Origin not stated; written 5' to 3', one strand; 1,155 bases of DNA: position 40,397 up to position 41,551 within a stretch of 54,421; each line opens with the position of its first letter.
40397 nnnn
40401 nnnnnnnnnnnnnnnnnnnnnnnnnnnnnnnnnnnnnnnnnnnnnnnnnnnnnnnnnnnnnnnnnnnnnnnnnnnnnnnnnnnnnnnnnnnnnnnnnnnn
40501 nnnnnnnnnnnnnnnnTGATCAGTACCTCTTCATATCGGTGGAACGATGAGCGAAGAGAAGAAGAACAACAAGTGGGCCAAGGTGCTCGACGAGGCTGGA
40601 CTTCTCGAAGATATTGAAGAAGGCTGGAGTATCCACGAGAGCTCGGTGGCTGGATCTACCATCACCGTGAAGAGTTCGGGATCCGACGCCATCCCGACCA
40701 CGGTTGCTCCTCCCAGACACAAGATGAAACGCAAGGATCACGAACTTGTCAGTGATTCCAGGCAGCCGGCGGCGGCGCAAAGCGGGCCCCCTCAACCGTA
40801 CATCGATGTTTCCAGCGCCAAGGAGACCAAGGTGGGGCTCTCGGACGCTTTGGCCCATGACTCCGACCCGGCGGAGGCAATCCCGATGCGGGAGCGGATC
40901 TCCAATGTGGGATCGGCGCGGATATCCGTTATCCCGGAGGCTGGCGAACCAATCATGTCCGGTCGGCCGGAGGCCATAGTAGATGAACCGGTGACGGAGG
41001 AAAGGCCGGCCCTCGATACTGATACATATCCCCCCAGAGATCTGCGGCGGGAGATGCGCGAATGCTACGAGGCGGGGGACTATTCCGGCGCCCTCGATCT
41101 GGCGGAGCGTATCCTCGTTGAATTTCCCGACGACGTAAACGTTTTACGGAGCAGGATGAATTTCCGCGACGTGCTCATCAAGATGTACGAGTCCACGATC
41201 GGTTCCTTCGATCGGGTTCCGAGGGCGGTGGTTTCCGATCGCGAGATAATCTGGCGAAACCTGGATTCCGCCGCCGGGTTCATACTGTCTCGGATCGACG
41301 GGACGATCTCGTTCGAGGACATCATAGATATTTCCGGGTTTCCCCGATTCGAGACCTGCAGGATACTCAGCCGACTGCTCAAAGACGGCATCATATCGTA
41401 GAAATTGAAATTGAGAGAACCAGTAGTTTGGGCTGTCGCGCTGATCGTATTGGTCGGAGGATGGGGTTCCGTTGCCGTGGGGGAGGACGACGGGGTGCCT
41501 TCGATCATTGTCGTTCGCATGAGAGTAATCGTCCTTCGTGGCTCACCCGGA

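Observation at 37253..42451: Dedicated Hsp70 operon: J-domain/TPR protein, DnaK paralogue, 284-aa partner, secreted HExxH protein, with no GrpE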

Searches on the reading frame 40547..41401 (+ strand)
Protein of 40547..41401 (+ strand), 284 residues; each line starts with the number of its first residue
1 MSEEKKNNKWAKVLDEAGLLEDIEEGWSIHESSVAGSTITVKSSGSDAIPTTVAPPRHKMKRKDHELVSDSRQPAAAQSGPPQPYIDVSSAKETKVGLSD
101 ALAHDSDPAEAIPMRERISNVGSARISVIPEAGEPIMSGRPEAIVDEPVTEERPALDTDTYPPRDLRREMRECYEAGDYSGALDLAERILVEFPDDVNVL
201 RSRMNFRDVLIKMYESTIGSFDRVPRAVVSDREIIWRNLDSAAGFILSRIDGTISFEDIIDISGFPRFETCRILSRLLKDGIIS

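Call 3: search_protein_families(library=pfam, proteins=[window:40547-41401:+], max_evalue=0.1)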
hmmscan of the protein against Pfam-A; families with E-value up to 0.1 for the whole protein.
window:40547-41401:+ (284 aa): 1 family
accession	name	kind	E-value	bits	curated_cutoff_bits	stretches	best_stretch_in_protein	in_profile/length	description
PF13428.12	TPR_14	-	0.0059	17.6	23.5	1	170-200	8-38/44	Tetratricopeptide repeat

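Call 4: search_protein_families(library=ncbifam, proteins=[window:40547-41401:+], max_evalue=0.1)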
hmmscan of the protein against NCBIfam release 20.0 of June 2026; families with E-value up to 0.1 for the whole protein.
window:40547-41401:+ (284 aa): 0 families

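Call 9: find_homologous_proteins(query=window:40547-41401:+)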
Query window:40547-41401:+ (284 aa): 51 proteins with E <= 0.001 among 1946 candidates.
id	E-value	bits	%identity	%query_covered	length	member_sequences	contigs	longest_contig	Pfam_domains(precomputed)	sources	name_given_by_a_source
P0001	6.2e-182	621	100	100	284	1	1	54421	-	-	-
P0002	7.3e-159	545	90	100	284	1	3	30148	-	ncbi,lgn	-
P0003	3.5e-148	510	84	100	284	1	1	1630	-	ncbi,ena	-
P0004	2.0e-134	465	81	100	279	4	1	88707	-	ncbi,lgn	-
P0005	5.5e-129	447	77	100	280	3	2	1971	-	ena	-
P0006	1.2e-123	430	73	100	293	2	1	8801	-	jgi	jgi:hypothetical protein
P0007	1.4e-123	430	73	100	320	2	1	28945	-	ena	-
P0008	1.6e-54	203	45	75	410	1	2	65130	-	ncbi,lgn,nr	ncbi:MAG: hypothetical protein JXX29_15715 [Deltaproteobacteria bacterium]|nr:hypothetical protein [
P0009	1.2e-52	197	38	100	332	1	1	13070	-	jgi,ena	-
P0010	2.2e-52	196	41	100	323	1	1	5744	-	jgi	jgi:hypothetical protein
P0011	1.4e-51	194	53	63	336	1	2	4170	-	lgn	-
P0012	3.4e-51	192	40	99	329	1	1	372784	-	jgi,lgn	-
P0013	4.8e-51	192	41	100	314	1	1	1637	-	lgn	-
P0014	1.8e-50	190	40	73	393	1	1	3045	-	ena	-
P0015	2.3e-50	190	41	99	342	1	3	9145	-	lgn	-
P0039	2.4e-40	157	37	100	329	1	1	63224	-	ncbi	ncbi:MAG: hypothetical protein R6V85_08510 [Polyangia bacterium]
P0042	2.0e-39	154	52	44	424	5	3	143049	-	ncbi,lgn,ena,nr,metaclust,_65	ncbi:MAG: hypothetical protein GX146_10290 [Myxococcales bacterium]|nr:hypothetical protein [Myxococ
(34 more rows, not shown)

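Call 10: find_encoding_contigs(protein=P0012, flank=8000, max_places=2)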
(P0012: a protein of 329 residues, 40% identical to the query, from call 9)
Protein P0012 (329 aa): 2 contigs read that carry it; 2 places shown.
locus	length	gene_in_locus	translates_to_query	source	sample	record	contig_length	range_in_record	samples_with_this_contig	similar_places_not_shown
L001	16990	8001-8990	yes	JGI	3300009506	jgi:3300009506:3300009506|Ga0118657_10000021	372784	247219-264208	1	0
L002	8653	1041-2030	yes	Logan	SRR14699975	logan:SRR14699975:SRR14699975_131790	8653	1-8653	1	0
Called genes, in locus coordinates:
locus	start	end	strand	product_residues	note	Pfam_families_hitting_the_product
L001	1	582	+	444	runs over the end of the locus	PF00070:Pyr_redox (weak), PF00890:FAD_binding_2 (weak), PF01134:GIDA, PF01266:DAO, PF07992:Pyr_redox_2 (weak), PF12831:FAD_oxidored (weak), PF13450:NAD_binding_8 (weak)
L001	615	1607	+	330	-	PF00498:FHA (weak)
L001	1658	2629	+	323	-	PF02899:Phage_int_SAM_1, PF00589:Phage_integrase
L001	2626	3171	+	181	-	PF00227:Proteasome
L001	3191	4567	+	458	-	PF13401:AAA_22 (faint), PF00004:AAA (weak), PF07724:AAA_2 (weak), PF07728:AAA_5 (faint), PF07724:AAA_2, PF00004:AAA (weak)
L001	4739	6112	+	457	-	PF00226:DnaJ, PF13432:TPR_16 (faint), PF13181:TPR_8 (faint), PF14559:TPR_19 (faint), PF23914:TPR_CcmH_CycH (faint), PF00515:TPR_1 (faint), PF07719:TPR_2 (faint), PF13424:TPR_12 (faint), +1 more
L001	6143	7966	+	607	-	PF00012:HSP70, PF06723:MreB_Mbl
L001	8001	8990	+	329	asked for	-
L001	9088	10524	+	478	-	-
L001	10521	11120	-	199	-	-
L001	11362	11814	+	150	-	PF02381:MraZ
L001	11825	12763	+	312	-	PF01795:Methyltransf_5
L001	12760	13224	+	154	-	-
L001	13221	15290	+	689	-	PF03717:PBP_dimer, PF00905:Transpeptidase, PF03793:PASTA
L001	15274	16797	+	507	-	PF01225:Mur_ligase (faint), PF08245:Mur_ligase_M, PF02875:Mur_ligase_C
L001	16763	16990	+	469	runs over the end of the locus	PF01225:Mur_ligase (weak), PF08245:Mur_ligase_M, PF02875:Mur_ligase_C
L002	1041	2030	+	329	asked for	-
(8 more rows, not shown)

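Call 11: find_encoding_contigs(protein=P0042, flank=8000, max_places=2)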
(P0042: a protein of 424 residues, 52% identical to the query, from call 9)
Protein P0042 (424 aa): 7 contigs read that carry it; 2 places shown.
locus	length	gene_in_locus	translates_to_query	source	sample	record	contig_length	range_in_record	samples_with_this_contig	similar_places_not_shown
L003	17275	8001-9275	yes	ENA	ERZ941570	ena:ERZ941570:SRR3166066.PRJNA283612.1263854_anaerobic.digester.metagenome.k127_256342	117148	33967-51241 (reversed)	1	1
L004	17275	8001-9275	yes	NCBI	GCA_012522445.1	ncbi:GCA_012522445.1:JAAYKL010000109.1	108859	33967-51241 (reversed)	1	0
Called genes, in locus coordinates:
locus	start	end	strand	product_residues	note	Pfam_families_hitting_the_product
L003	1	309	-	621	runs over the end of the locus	PF11992:TgpA_N, PF01841:Transglut_core, PF13559:DUF4129 (weak)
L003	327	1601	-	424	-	PF01882:DUF58 (weak)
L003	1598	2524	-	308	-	PF20030:bpMoxR, PF01078:Mg_chelatase (faint), PF05496:RuvB_N (faint), PF00004:AAA (weak), PF07726:AAA_3, PF07728:AAA_5, PF17863:AAA_lid_2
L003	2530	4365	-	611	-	PF00920:ILVD_EDD_N, PF24877:ILV_EDD_C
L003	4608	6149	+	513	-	PF00226:DnaJ, PF14559:TPR_19 (faint), PF23914:TPR_CcmH_CycH (faint), PF13428:TPR_14 (faint), PF13432:TPR_16 (faint), PF13414:TPR_11 (faint)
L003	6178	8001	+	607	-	PF00012:HSP70, PF06723:MreB_Mbl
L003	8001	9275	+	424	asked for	-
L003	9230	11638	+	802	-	PF00270:DEAD, PF00271:Helicase_C, PF22982:WHD_HRQ1 (weak), PF09369:MZB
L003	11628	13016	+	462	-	PF13482:RNase_H_2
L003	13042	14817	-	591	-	PF02412:TSP_3 (faint), PF00691:OmpA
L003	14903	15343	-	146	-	-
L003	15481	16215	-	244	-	PF00512:HisKA (weak), PF02518:HATPase_c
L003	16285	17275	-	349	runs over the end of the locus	-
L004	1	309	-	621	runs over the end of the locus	PF11992:TgpA_N, PF01841:Transglut_core, PF13559:DUF4129 (weak)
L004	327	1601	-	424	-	PF01882:DUF58 (weak)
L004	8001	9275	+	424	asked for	-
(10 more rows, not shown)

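Call 12: find_encoding_contigs(protein=P0039, flank=8000, max_places=2)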
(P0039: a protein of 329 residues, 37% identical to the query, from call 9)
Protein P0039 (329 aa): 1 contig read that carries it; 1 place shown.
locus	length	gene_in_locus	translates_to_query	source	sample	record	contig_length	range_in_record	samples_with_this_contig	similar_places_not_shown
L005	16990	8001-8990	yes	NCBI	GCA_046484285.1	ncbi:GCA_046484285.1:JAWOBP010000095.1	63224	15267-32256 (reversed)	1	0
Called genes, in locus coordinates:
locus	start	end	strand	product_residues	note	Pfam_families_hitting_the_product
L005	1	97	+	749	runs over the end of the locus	PF01751:Toprim, PF01131:Topoisom_bac, PF01396:Zn_ribbon_Top1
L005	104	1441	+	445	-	PF00890:FAD_binding_2 (weak), PF01134:GIDA, PF01266:DAO (weak), PF13450:NAD_binding_8 (faint)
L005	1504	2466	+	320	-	PF02899:Phage_int_SAM_1, PF00589:Phage_integrase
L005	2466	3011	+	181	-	PF00227:Proteasome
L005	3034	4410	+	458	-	PF07724:AAA_2 (weak), PF13401:AAA_22 (faint), PF00004:AAA (weak), PF07728:AAA_5 (faint), PF07724:AAA_2, PF00004:AAA (weak)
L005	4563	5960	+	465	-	PF00226:DnaJ, PF13428:TPR_14 (faint), PF23914:TPR_CcmH_CycH (faint), PF00515:TPR_1 (faint), PF07719:TPR_2 (faint), PF13174:TPR_6 (faint), PF13432:TPR_16, PF14559:TPR_19 (weak), +5 more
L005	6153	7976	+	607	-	PF00012:HSP70, PF06723:MreB_Mbl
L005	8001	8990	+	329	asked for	-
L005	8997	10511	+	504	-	-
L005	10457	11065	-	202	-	-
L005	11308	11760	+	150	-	PF02381:MraZ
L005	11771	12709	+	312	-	PF01795:Methyltransf_5, PF13649:Methyltransf_25 (faint), PF13847:Methyltransf_31 (faint)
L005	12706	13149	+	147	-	-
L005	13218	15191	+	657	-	PF03717:PBP_dimer, PF00905:Transpeptidase, PF03793:PASTA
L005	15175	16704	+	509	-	PF01225:Mur_ligase, PF08245:Mur_ligase_M, PF02875:Mur_ligase_C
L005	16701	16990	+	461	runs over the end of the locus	PF01225:Mur_ligase, PF08245:Mur_ligase_M, PF02875:Mur_ligase_C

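Call 21: search_protein_representatives(alignment_id=A1)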
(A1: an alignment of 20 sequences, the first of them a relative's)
Query: 20 sequences, 333 profile positions. Proteins with E-value up to 0.001 (for the whole library): 3089; up to 1e-10: 1961; up to 1e-30: 704. The best 150 are listed.
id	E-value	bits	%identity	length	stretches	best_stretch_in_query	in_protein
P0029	6.6e-107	374.9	-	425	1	2-333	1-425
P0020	9.1e-107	374.4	-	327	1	1-333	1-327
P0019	4.3e-106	372.2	-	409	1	3-333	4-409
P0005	2.1e-99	350.2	-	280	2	162-332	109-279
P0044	1.7e-97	343.9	-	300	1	2-333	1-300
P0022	1.9e-97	343.8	-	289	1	14-333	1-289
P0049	1.2e-95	337.9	-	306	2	98-332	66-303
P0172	2.2e-95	337.0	-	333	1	2-333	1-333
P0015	1.7e-94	334.1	-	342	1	1-332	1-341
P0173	2.2e-94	333.7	-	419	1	2-332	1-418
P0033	6.1e-92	325.7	-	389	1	2-333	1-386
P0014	1.3e-90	321.4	-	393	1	2-332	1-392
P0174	8.3e-89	315.4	-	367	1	2-333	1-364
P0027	1.1e-88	315.0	-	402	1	4-333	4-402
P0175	2.7e-86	307.1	-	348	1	5-332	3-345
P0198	1.3e-44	170.1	-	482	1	206-333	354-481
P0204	4.2e-42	161.9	-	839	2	207-333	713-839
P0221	4.7e-41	158.4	-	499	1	215-332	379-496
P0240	2.1e-40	156.3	-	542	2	208-332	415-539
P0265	1.9e-39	153.2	-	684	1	150-332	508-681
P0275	3.7e-39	152.2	-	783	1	190-333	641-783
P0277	3.7e-39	152.2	-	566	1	205-332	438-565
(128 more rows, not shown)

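Call 23: predict_structure(alignment_id=A1)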
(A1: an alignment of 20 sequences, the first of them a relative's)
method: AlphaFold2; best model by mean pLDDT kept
length: 284 residues; sequences in the alignment: 20
mean_pLDDT: 55.2   pTM: 0.28
mean pLDDT of the five models: 55.2, 54.6, 52.7, 51.6, 51.1
residues with pLDDT >= 90: 47; 70-90: 25; 50-70: 43; < 50: 169
segments of 3 or more residues with pLDDT < 50: 27-30, 32-161, 225-246, 248-258
pLDDT, mean of each block of 10 residues (from residue 1): 57 65 50 44 41 38 37 37 38 32 34 36 39 40 46 46 79 95 96 95 96 86 51 40 44 47 62 73 56
secondary structure, 60 per line:
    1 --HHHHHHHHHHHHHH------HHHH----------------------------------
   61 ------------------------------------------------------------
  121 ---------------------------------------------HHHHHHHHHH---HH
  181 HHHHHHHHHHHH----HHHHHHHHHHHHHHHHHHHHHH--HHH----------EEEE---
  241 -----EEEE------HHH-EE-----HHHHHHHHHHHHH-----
elements in order: H3-16 H23-26 H166-175 H179-192 H197-218 E234-237 E246-249 H267-279

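Call 58: search_protein_families(library=pfam, proteins=[P0204, P0275, P0265, P0240, P0221, P0198, P0277], max_evalue=0.01)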
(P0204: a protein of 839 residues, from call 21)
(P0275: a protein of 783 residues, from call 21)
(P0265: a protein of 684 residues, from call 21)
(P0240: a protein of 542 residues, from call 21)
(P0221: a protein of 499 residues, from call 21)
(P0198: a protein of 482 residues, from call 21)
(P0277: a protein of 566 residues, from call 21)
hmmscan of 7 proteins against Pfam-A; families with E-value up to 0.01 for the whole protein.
P0204 (839 aa): 5 families
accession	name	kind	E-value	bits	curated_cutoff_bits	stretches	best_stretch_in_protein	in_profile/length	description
PF07719.23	TPR_2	-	1.1e-08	34.9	27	1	40-71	3-34/34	Tetratricopeptide repeat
PF13428.12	TPR_14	-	2.1e-06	28.3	23.5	0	39-78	2-41/44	Tetratricopeptide repeat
PF00515.34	TPR_1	-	6.8e-05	22.9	27.8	0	728-751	11-34/34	Tetratricopeptide repeat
PF13432.12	TPR_16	-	0.00025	21.9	32.7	0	42-74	1-33/65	Tetratricopeptide repeat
PF23558.1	TPR_P4H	-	0.00073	20.1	27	0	727-761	51-85/91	Prolyl 4-hydroxylase peptide-substrate-binding domain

P0275 (783 aa): 3 families
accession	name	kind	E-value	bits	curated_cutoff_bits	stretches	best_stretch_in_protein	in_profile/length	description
PF07719.23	TPR_2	-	0.00051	20.4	27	0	669-695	8-34/34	Tetratricopeptide repeat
PF00515.34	TPR_1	-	0.0011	19.1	27.8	0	10-40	2-32/34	Tetratricopeptide repeat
PF23558.1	TPR_P4H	-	0.0014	19.1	27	0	669-709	49-89/91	Prolyl 4-hydroxylase peptide-substrate-binding domain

P0265 (684 aa): 1 family
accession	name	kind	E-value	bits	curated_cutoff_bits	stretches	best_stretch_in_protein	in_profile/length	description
PF07719.23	TPR_2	-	0.0011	19.4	27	0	13-42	5-34/34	Tetratricopeptide repeat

P0240 (542 aa): 7 families
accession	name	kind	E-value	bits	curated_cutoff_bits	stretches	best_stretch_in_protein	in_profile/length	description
PF07719.23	TPR_2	-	5.4e-06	26.6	27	1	9-39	4-34/34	Tetratricopeptide repeat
PF13428.12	TPR_14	-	5.6e-06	27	23.5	0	421-456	3-38/44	Tetratricopeptide repeat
PF14559.12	TPR_19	-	2.8e-05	24.8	25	0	19-43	4-28/68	Tetratricopeptide repeat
PF13432.12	TPR_16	-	0.00028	21.7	32.7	0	426-456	4-34/65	Tetratricopeptide repeat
PF14853.12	Fis1_TPR_C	-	0.00047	20.7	25.3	0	432-463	14-45/53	Fis1 C-terminal tetratricopeptide repeat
PF00515.34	TPR_1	-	0.005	17.1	27.8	0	13-39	8-34/34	Tetratricopeptide repeat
PF14863.12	Alkyl_sulf_dimr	-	0.0058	17.5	26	0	420-462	70-112/139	Alkyl sulfatase dimerisation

P0221 (499 aa): 4 families
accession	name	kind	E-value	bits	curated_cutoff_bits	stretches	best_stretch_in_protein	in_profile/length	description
PF14863.12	Alkyl_sulf_dimr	-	0.0001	23.2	26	0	377-421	70-114/139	Alkyl sulfatase dimerisation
PF07719.23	TPR_2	-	0.00032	21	27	0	6-38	2-34/34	Tetratricopeptide repeat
PF14853.12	Fis1_TPR_C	-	0.0038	17.8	25.3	0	389-414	14-39/53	Fis1 C-terminal tetratricopeptide repeat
PF13428.12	TPR_14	-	0.006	17.6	23.5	0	380-413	5-38/44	Tetratricopeptide repeat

P0198 (482 aa): 10 families
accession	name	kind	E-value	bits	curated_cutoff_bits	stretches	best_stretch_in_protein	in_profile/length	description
PF07719.23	TPR_2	-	1.6e-09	37.5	27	2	7-38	3-34/34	Tetratricopeptide repeat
PF00515.34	TPR_1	-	3.7e-07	30.1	27.8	0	361-393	2-34/34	Tetratricopeptide repeat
PF13428.12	TPR_14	-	1.2e-06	29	23.5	0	362-397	3-38/44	Tetratricopeptide repeat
PF13432.12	TPR_16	-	2.8e-06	28.1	32.7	1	9-48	1-40/65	Tetratricopeptide repeat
PF13414.12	TPR_11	-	9.8e-06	25.6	26.8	0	369-396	3-30/42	TPR repeat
PF14853.12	Fis1_TPR_C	-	1.2e-05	25.9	25.3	0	13-43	9-39/53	Fis1 C-terminal tetratricopeptide repeat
PF13431.12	TPR_17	-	0.00031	21.2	24.4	0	27-49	1-23/34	Tetratricopeptide repeat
PF14863.12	Alkyl_sulf_dimr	-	0.00096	20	26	1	360-400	69-109/139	Alkyl sulfatase dimerisation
PF14559.12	TPR_19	-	0.0045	17.7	25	0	372-397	3-28/68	Tetratricopeptide repeat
PF13371.12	TPR_9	-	0.0096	16.4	35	0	356-397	25-66/73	Tetratricopeptide repeat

P0277 (566 aa): 4 families
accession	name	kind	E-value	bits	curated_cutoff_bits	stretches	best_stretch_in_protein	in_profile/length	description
PF13428.12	TPR_14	-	6.4e-06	26.8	23.5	0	7-45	3-41/44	Tetratricopeptide repeat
PF07719.23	TPR_2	-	1.5e-05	25.2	27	0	7-38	3-34/34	Tetratricopeptide repeat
PF14559.12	TPR_19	-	0.00028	21.6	25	0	16-43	2-29/68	Tetratricopeptide repeat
PF23558.1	TPR_P4H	-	0.0079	16.7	27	0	443-492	40-89/91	Prolyl 4-hydroxylase peptide-substrate-binding domain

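Call 61: search_protein_families(library=pfam, proteins=[L001:9022-10524:+, L005:8997-10511:+], max_evalue=0.1)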
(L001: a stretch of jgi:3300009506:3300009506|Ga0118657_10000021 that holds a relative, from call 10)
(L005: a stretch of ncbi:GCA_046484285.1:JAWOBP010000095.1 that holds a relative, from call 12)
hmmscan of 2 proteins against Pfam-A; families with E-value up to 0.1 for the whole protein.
L001:9022-10524:+ (500 aa): 1 family
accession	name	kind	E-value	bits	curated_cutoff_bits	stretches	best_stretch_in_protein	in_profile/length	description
PF06114.19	Peptidase_M78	-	0.0026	18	22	1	432-455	37-60/123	IrrE N-terminal-like domain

L005:8997-10511:+ (504 aa): 1 family
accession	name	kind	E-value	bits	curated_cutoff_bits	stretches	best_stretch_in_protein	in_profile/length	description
PF18094.7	DNA_pol_B_N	-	0.066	14.3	25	0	156-206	37-88/104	DNA polymerase beta N-terminal domain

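Call 64: search_solved_structures(query=A1, max_evalue=10, show_alignments=2)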
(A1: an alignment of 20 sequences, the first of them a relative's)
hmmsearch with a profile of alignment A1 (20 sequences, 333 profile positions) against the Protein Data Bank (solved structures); distinct sequences matched with E-value up to 10: 8.
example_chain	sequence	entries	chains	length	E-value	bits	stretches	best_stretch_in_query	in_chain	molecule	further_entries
2dba_A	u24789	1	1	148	0.092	16.1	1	193-255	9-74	Smooth muscle cell associated protein-1, isoform 2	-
8zfk_D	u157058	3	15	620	0.19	15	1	3-116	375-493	Betaine receptor acr-23,Soluble cytochrome b562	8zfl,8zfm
3kd7_A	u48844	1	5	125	1.7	11.9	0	221-252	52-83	CTPR390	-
7obi_A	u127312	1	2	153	1.7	11.9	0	225-250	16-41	CTPR-rv4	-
1na3_A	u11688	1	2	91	2.8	11.2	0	221-251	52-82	designed protein CTPR2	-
6vfh_A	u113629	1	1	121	4.6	10.5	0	221-250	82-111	T33_dn10A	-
6v8e_A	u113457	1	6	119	5.6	10.2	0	221-251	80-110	Designed protein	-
1na0_A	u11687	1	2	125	5.6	10.2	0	221-251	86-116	designed protein CTPR3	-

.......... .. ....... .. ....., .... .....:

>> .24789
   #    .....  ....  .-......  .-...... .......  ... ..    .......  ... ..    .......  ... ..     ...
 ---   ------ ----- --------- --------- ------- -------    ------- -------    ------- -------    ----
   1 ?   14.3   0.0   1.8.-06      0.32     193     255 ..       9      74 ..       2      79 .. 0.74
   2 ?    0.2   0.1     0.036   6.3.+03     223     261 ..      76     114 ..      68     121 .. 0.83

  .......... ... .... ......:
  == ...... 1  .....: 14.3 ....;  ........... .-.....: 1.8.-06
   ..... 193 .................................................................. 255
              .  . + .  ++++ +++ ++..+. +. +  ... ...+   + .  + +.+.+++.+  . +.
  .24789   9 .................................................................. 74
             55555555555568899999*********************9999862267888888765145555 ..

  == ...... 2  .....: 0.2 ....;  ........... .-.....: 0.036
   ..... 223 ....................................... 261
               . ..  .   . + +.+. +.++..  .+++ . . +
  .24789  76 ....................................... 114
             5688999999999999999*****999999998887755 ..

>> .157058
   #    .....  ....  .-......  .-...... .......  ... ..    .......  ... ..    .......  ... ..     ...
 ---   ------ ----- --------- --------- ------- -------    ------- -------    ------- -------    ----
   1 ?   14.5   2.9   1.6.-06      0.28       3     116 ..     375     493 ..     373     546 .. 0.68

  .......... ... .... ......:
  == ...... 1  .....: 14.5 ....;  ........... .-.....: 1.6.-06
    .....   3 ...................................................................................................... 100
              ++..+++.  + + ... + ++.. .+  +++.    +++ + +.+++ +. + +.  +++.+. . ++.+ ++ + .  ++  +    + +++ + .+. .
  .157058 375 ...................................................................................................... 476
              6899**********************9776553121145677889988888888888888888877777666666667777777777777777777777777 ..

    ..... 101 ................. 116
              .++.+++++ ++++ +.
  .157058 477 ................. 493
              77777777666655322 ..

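Call 76: search_protein_families(library=padloc, proteins=[window:40547-41401:+], max_evalue=0.01)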
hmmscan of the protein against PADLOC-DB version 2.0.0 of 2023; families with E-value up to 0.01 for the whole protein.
window:40547-41401:+ (284 aa): 0 families
